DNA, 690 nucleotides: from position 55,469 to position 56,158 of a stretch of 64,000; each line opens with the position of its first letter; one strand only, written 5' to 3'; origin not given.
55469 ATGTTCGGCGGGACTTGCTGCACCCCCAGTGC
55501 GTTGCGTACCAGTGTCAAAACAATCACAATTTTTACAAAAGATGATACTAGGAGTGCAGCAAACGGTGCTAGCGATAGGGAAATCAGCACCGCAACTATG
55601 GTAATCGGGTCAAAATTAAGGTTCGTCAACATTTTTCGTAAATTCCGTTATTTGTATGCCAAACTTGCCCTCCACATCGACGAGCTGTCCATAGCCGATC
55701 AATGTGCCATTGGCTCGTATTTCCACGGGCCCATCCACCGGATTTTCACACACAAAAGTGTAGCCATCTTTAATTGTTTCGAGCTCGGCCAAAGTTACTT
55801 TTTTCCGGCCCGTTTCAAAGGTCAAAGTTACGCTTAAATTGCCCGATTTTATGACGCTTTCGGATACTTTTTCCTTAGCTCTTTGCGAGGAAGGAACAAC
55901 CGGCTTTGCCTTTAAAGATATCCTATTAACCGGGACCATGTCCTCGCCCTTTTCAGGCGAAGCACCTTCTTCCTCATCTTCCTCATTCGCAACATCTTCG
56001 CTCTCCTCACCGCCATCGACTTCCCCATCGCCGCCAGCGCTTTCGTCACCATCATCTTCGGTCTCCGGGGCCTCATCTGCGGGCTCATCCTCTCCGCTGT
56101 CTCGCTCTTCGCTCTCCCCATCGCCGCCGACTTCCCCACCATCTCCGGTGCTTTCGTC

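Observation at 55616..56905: SctQ-C/FliN-type protein carrying a ~330-aa hyperacidic tandem-repeat extension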

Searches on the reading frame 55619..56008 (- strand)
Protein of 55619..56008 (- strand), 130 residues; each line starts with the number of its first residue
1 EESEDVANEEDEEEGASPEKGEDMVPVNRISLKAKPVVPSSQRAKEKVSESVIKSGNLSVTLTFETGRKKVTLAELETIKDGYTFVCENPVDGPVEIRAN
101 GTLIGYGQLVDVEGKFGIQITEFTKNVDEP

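Call 8: find_homologous_proteins(query=window:55619-56008:-, max_evalue=0.001)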
Query seq(130 aa) (130 aa): 4 proteins with E <= 0.001 among 16 candidates.
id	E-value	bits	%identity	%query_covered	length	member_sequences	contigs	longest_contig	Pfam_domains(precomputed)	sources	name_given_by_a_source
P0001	1.3e-37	147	68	79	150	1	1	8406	PF01052.26,PF28396.1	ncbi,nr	ncbi:MAG: FliM/FliN family flagellar motor switch protein, partial [Puniceicoccales bacterium]|nr:Fl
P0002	3.6e-34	136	64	76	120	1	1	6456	PF01052.26,PF28396.1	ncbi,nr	ncbi:MAG: FliM/FliN family flagellar motor switch protein, partial [Puniceicoccales bacterium]|nr:Fl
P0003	1.2e-29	121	55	87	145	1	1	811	PF01052.26,PF28396.1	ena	-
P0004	7.2e-27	112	66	55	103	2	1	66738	PF01052.26,PF28396.1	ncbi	-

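Call 10: find_encoding_contigs(protein=P0004, flank=6000, max_places=4)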
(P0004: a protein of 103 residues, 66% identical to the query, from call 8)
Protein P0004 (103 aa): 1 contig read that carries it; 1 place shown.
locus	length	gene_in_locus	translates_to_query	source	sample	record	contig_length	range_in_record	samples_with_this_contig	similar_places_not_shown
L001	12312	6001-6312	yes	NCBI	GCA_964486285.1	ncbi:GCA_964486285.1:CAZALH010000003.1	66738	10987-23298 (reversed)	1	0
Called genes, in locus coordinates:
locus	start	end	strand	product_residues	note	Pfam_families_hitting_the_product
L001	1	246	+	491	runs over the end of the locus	-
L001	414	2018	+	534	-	PF06418:CTP_synth_N, PF00117:GATase, PF07722:Peptidase_C26 (weak)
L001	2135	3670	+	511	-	PF03219:TLC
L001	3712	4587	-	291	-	PF00763:THF_DHG_CYH, PF02882:THF_DHG_CYH_C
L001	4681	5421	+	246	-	-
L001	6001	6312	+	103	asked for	PF28396:SepQ_C, PF01052:FliMN_C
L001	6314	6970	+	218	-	PF00813:FliP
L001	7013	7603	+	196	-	PF00814:TsaD (weak)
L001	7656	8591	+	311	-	PF02470:MlaD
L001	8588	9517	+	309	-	PF03886:ABC_trans_aux (weak)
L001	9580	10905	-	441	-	PF03952:Enolase_N, PF00113:Enolase_C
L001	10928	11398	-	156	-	PF19571:ACT_8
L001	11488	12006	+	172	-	PF00293:NUDIX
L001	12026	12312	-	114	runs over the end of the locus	PF11969:DcpS_C, PF01230:HIT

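Call 12: find_encoding_contigs(protein=P0001, flank=8000, max_places=4)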
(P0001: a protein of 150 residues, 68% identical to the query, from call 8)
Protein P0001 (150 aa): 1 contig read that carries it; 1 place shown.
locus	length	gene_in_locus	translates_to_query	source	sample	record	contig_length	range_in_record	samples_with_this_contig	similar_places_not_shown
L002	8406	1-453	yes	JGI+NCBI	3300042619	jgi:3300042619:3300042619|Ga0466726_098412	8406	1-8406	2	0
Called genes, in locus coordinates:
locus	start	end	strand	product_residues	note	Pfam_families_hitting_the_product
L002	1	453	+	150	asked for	PF28396:SepQ_C (weak), PF01052:FliMN_C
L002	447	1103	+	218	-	PF00813:FliP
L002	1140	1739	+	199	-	-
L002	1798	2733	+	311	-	PF02470:MlaD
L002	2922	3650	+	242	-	PF03886:ABC_trans_aux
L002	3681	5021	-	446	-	PF03952:Enolase_N, PF00113:Enolase_C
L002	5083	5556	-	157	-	PF19571:ACT_8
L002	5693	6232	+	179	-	PF00293:NUDIX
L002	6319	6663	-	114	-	PF11969:DcpS_C, PF01230:HIT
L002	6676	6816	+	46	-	-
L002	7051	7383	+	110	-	PF03477:ATP-cone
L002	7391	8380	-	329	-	PF01018:GTP1_OBG, PF01926:MMR_HSR1, PF02421:FeoB_N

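Call 13: find_encoding_contigs(protein=P0002, flank=8000, max_places=4)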
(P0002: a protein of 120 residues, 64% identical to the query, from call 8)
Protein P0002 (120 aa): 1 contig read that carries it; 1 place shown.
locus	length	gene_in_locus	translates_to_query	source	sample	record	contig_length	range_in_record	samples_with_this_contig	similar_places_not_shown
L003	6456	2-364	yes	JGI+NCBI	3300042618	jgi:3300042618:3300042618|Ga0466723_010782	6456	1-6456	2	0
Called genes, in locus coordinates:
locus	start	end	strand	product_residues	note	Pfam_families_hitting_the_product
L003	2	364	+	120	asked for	PF28396:SepQ_C, PF01052:FliMN_C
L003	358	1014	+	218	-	PF00813:FliP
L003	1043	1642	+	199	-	-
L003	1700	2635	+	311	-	PF02470:MlaD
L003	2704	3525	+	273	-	PF03886:ABC_trans_aux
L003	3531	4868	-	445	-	PF03952:Enolase_N, PF00113:Enolase_C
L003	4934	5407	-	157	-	PF19571:ACT_8 (weak)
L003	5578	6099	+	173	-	PF00293:NUDIX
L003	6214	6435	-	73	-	PF01230:HIT, PF11969:DcpS_C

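Call 19: find_related_loci(query=A1, collection=genome_contigs, flank=10000)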
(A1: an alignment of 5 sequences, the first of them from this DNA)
Query A1 (110 aa) in genome_contigs; peptide patterns used: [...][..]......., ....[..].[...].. (x = any residue, [..] = any of these).
482 stretches matched a pattern; 6 encode a relative of the query (tblastn E <= 1e-3); 6 distinct loci.
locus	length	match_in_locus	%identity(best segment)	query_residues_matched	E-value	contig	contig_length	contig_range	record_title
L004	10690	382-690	68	5-107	3e-46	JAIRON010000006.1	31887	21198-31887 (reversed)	MAG: Puniceicoccales bacterium isolate Cd354_bin81 k119_654023, whole genome shotgun sequence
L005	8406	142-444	69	5-105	3e-44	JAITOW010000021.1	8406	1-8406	MAG: Puniceicoccales bacterium isolate Po218_bin73 k119_4776713, whole genome shotgun sequence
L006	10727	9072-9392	57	2-109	1e-36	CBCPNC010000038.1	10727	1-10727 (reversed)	MAG: uncultured Opitutia bacterium isolate metabat2_coassembly.10_MAGs genome assembly, contig: k87_779162, whole genome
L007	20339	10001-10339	50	2-109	2e-35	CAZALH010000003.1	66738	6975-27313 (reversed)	MAG TPA_asm: uncultured Opitutales bacterium isolate SRP141132_co4_295 genome assembly, contig: NODE_206_length_66738_co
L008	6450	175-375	73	37-103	6e-33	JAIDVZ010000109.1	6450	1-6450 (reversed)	MAG: Opitutales bacterium isolate SC0372_S2_13 SC0372_S2_13_contig_109, whole genome shotgun sequence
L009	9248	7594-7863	52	15-106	2e-29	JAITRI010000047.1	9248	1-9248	MAG: Puniceicoccales bacterium isolate Roe453_bin18 k119_3793371, whole genome shotgun sequence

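Call 29: search_protein_representatives(alignment_id=A1)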
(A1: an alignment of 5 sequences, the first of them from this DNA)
Query: 5 sequences, 118 profile positions. Proteins with E-value up to 0.001 (for the whole library): 2659; up to 1e-10: 302; up to 1e-30: 6. The best 150 are listed.
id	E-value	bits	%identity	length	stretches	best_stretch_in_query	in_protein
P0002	4.6e-56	204.3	-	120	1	6-118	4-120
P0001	7.3e-56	203.7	-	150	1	1-118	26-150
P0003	3.6e-50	185.3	-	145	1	1-115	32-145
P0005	1.5e-48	180.1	-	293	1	8-118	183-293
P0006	3.4e-45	169.3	-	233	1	11-118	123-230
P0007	1.0e-37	145.2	-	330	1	13-116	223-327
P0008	1.9e-27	112.0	-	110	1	38-115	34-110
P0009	5.6e-27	110.5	-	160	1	27-115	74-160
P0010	6.6e-27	110.3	-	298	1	25-115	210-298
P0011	7.4e-27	110.1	-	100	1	49-117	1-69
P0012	2.3e-26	108.5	-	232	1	46-115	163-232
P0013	7.6e-26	106.9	-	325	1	41-116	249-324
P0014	7.7e-26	106.8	-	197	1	7-114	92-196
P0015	1.4e-25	106.0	-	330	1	27-115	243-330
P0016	1.5e-24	102.7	-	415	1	36-116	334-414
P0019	4.1e-24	101.3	-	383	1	36-116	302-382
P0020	4.6e-24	101.1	-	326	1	18-114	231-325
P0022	1.3e-23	99.7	-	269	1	27-114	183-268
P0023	5.9e-23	97.5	-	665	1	39-116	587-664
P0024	7.6e-23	97.2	-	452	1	34-116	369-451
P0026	1.9e-22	95.9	-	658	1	43-115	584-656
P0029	2.1e-21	92.6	-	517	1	43-116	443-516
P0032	8.0e-20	87.4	-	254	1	32-114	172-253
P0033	2.7e-19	85.7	-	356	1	24-115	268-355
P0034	3.5e-19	85.4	-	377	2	38-117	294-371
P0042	7.4e-17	77.9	-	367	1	44-113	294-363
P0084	2.1e-14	70.0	-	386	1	38-117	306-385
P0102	7.9e-14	68.1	-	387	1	39-115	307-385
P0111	1.1e-13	67.6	-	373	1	46-117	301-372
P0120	1.7e-13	67.1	-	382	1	46-116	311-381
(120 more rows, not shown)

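Call 33: list_cluster_members(proteins=[P0005, P0007, P0010, P0015, P0016, P0023, P0026, P0084, P0111, P0034])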
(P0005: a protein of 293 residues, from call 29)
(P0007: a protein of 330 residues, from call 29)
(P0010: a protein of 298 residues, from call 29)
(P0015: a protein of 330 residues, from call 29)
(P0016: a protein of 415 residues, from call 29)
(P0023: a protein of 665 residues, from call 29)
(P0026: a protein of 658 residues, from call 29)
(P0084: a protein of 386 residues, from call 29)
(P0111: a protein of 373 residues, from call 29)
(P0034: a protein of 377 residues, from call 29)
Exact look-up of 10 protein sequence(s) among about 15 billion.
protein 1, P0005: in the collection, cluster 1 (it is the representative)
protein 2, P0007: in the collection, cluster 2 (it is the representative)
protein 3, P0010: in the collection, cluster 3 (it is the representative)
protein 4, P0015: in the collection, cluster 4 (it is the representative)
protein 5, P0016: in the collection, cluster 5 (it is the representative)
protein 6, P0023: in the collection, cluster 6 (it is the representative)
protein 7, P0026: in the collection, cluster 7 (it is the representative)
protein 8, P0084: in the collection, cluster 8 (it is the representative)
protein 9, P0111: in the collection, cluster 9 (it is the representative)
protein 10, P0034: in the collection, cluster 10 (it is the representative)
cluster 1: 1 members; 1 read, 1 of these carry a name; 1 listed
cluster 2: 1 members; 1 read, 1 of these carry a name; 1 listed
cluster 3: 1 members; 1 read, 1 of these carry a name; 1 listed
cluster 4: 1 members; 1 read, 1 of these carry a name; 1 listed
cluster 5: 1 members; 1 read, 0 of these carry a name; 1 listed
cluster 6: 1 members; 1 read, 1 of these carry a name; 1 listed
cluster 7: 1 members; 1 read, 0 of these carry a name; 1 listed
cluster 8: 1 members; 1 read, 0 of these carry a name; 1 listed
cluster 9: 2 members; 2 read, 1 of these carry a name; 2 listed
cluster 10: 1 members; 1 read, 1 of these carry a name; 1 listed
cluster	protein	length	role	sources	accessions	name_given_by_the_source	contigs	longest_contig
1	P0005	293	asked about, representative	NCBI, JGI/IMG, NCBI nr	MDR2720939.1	MAG: FliM/FliN family flagellar motor switch protein [Puniceicoccales bacterium] | flagellar motor switch/type III secretory pathway protein FliN | FliM/FliN family flagellar motor switch protein [Puniceicoccales bacterium]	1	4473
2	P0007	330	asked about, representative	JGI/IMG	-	flagellar motor switch/type III secretory pathway protein FliN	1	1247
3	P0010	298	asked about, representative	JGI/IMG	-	flagellar motor switch/type III secretory pathway protein FliN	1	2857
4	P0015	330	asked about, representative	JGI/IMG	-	flagellar motor switch/type III secretory pathway protein FliN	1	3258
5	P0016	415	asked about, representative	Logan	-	-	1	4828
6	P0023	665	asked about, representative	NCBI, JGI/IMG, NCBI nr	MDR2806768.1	MAG: FliM/FliN family flagellar motor switch protein [Puniceicoccales bacterium] | flagellar motor switch/type III secretory pathway protein FliN | FliM/FliN family flagellar motor switch protein [Puniceicoccales bacterium]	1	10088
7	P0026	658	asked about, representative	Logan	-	-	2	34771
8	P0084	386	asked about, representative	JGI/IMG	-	-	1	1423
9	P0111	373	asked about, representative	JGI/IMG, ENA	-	-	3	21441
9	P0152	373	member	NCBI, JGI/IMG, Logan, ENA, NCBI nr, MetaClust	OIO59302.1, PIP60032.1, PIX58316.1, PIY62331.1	MAG: YscQ/HrcQ family type III secretion apparatus protein [Verrucomicrobia bacterium ... | MAG: hypothetical protein AUJ82_05900 [Verrucomicrobia bacterium CG1_02_43_26] | \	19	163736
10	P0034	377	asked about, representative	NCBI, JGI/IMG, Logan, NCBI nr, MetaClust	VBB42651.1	hypothetical protein TRIP_B200791 [uncultured Desulfatiglans sp.] | \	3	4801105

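Call 50: find_related_loci(query=A1, collection=metagenome_contigs, flank=4000)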
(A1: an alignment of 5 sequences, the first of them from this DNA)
Query A1 (110 aa) in metagenome_contigs; peptide patterns used: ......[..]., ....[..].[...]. (x = any residue, [..] = any of these).
136 stretches matched a pattern, but none encodes a relative of the query by tblastn (E <= 1e-3).

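Call 51: find_encoding_contigs(protein=P0005, flank=5000, max_places=2)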
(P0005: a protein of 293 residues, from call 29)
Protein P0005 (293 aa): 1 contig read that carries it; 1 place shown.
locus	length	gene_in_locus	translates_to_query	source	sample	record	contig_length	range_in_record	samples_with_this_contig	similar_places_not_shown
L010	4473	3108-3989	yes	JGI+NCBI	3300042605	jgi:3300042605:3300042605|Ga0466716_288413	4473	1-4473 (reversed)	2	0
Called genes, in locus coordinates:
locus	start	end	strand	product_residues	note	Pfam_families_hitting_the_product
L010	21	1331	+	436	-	PF03219:TLC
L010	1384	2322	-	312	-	PF00763:THF_DHG_CYH, PF02882:THF_DHG_CYH_C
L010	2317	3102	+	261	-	-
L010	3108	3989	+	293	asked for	PF28396:SepQ_C (weak), PF01052:FliMN_C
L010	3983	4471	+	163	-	PF00813:FliP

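Call 61: search_solved_structures(query=A1, max_evalue=0.001)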
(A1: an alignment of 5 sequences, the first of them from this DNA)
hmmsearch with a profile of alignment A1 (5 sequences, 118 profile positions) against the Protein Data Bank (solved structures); distinct sequences matched with E-value up to 0.001: 10.
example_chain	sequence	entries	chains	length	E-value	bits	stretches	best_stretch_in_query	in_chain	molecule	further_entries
3uep_A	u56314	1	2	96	4.8e-11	46.1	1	44-115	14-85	YscQ-C, type III secretion protein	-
4yx1_A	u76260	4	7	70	3.3e-08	37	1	49-115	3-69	Surface presentation of antigens protein SpaO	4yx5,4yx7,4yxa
8umd_D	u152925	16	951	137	1.9e-07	34.5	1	48-115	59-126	Flagellar motor switch protein FliN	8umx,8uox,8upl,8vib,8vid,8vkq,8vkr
4yxb_A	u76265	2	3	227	4.5e-07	33.3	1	48-115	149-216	Flagellar motor switch protein FliM,Flagellar motor switch protein FliN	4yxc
4tt9_A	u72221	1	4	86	2.4e-06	31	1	37-115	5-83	Surface presentation of antigens protein SpaO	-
1o6a_A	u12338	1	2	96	4.2e-06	30.2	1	48-115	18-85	putative flagellar motor switch protein FliN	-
1yab_A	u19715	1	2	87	5.9e-06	29.7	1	50-115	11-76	chemotaxis protein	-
1o9y_A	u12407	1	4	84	9.5e-06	29.1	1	47-116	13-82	HRCQ2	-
4yxb_D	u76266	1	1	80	1.7e-05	28.2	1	56-115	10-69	FliM::FliN fragment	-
5xrw_C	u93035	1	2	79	7.4e-05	26.2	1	55-114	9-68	FliY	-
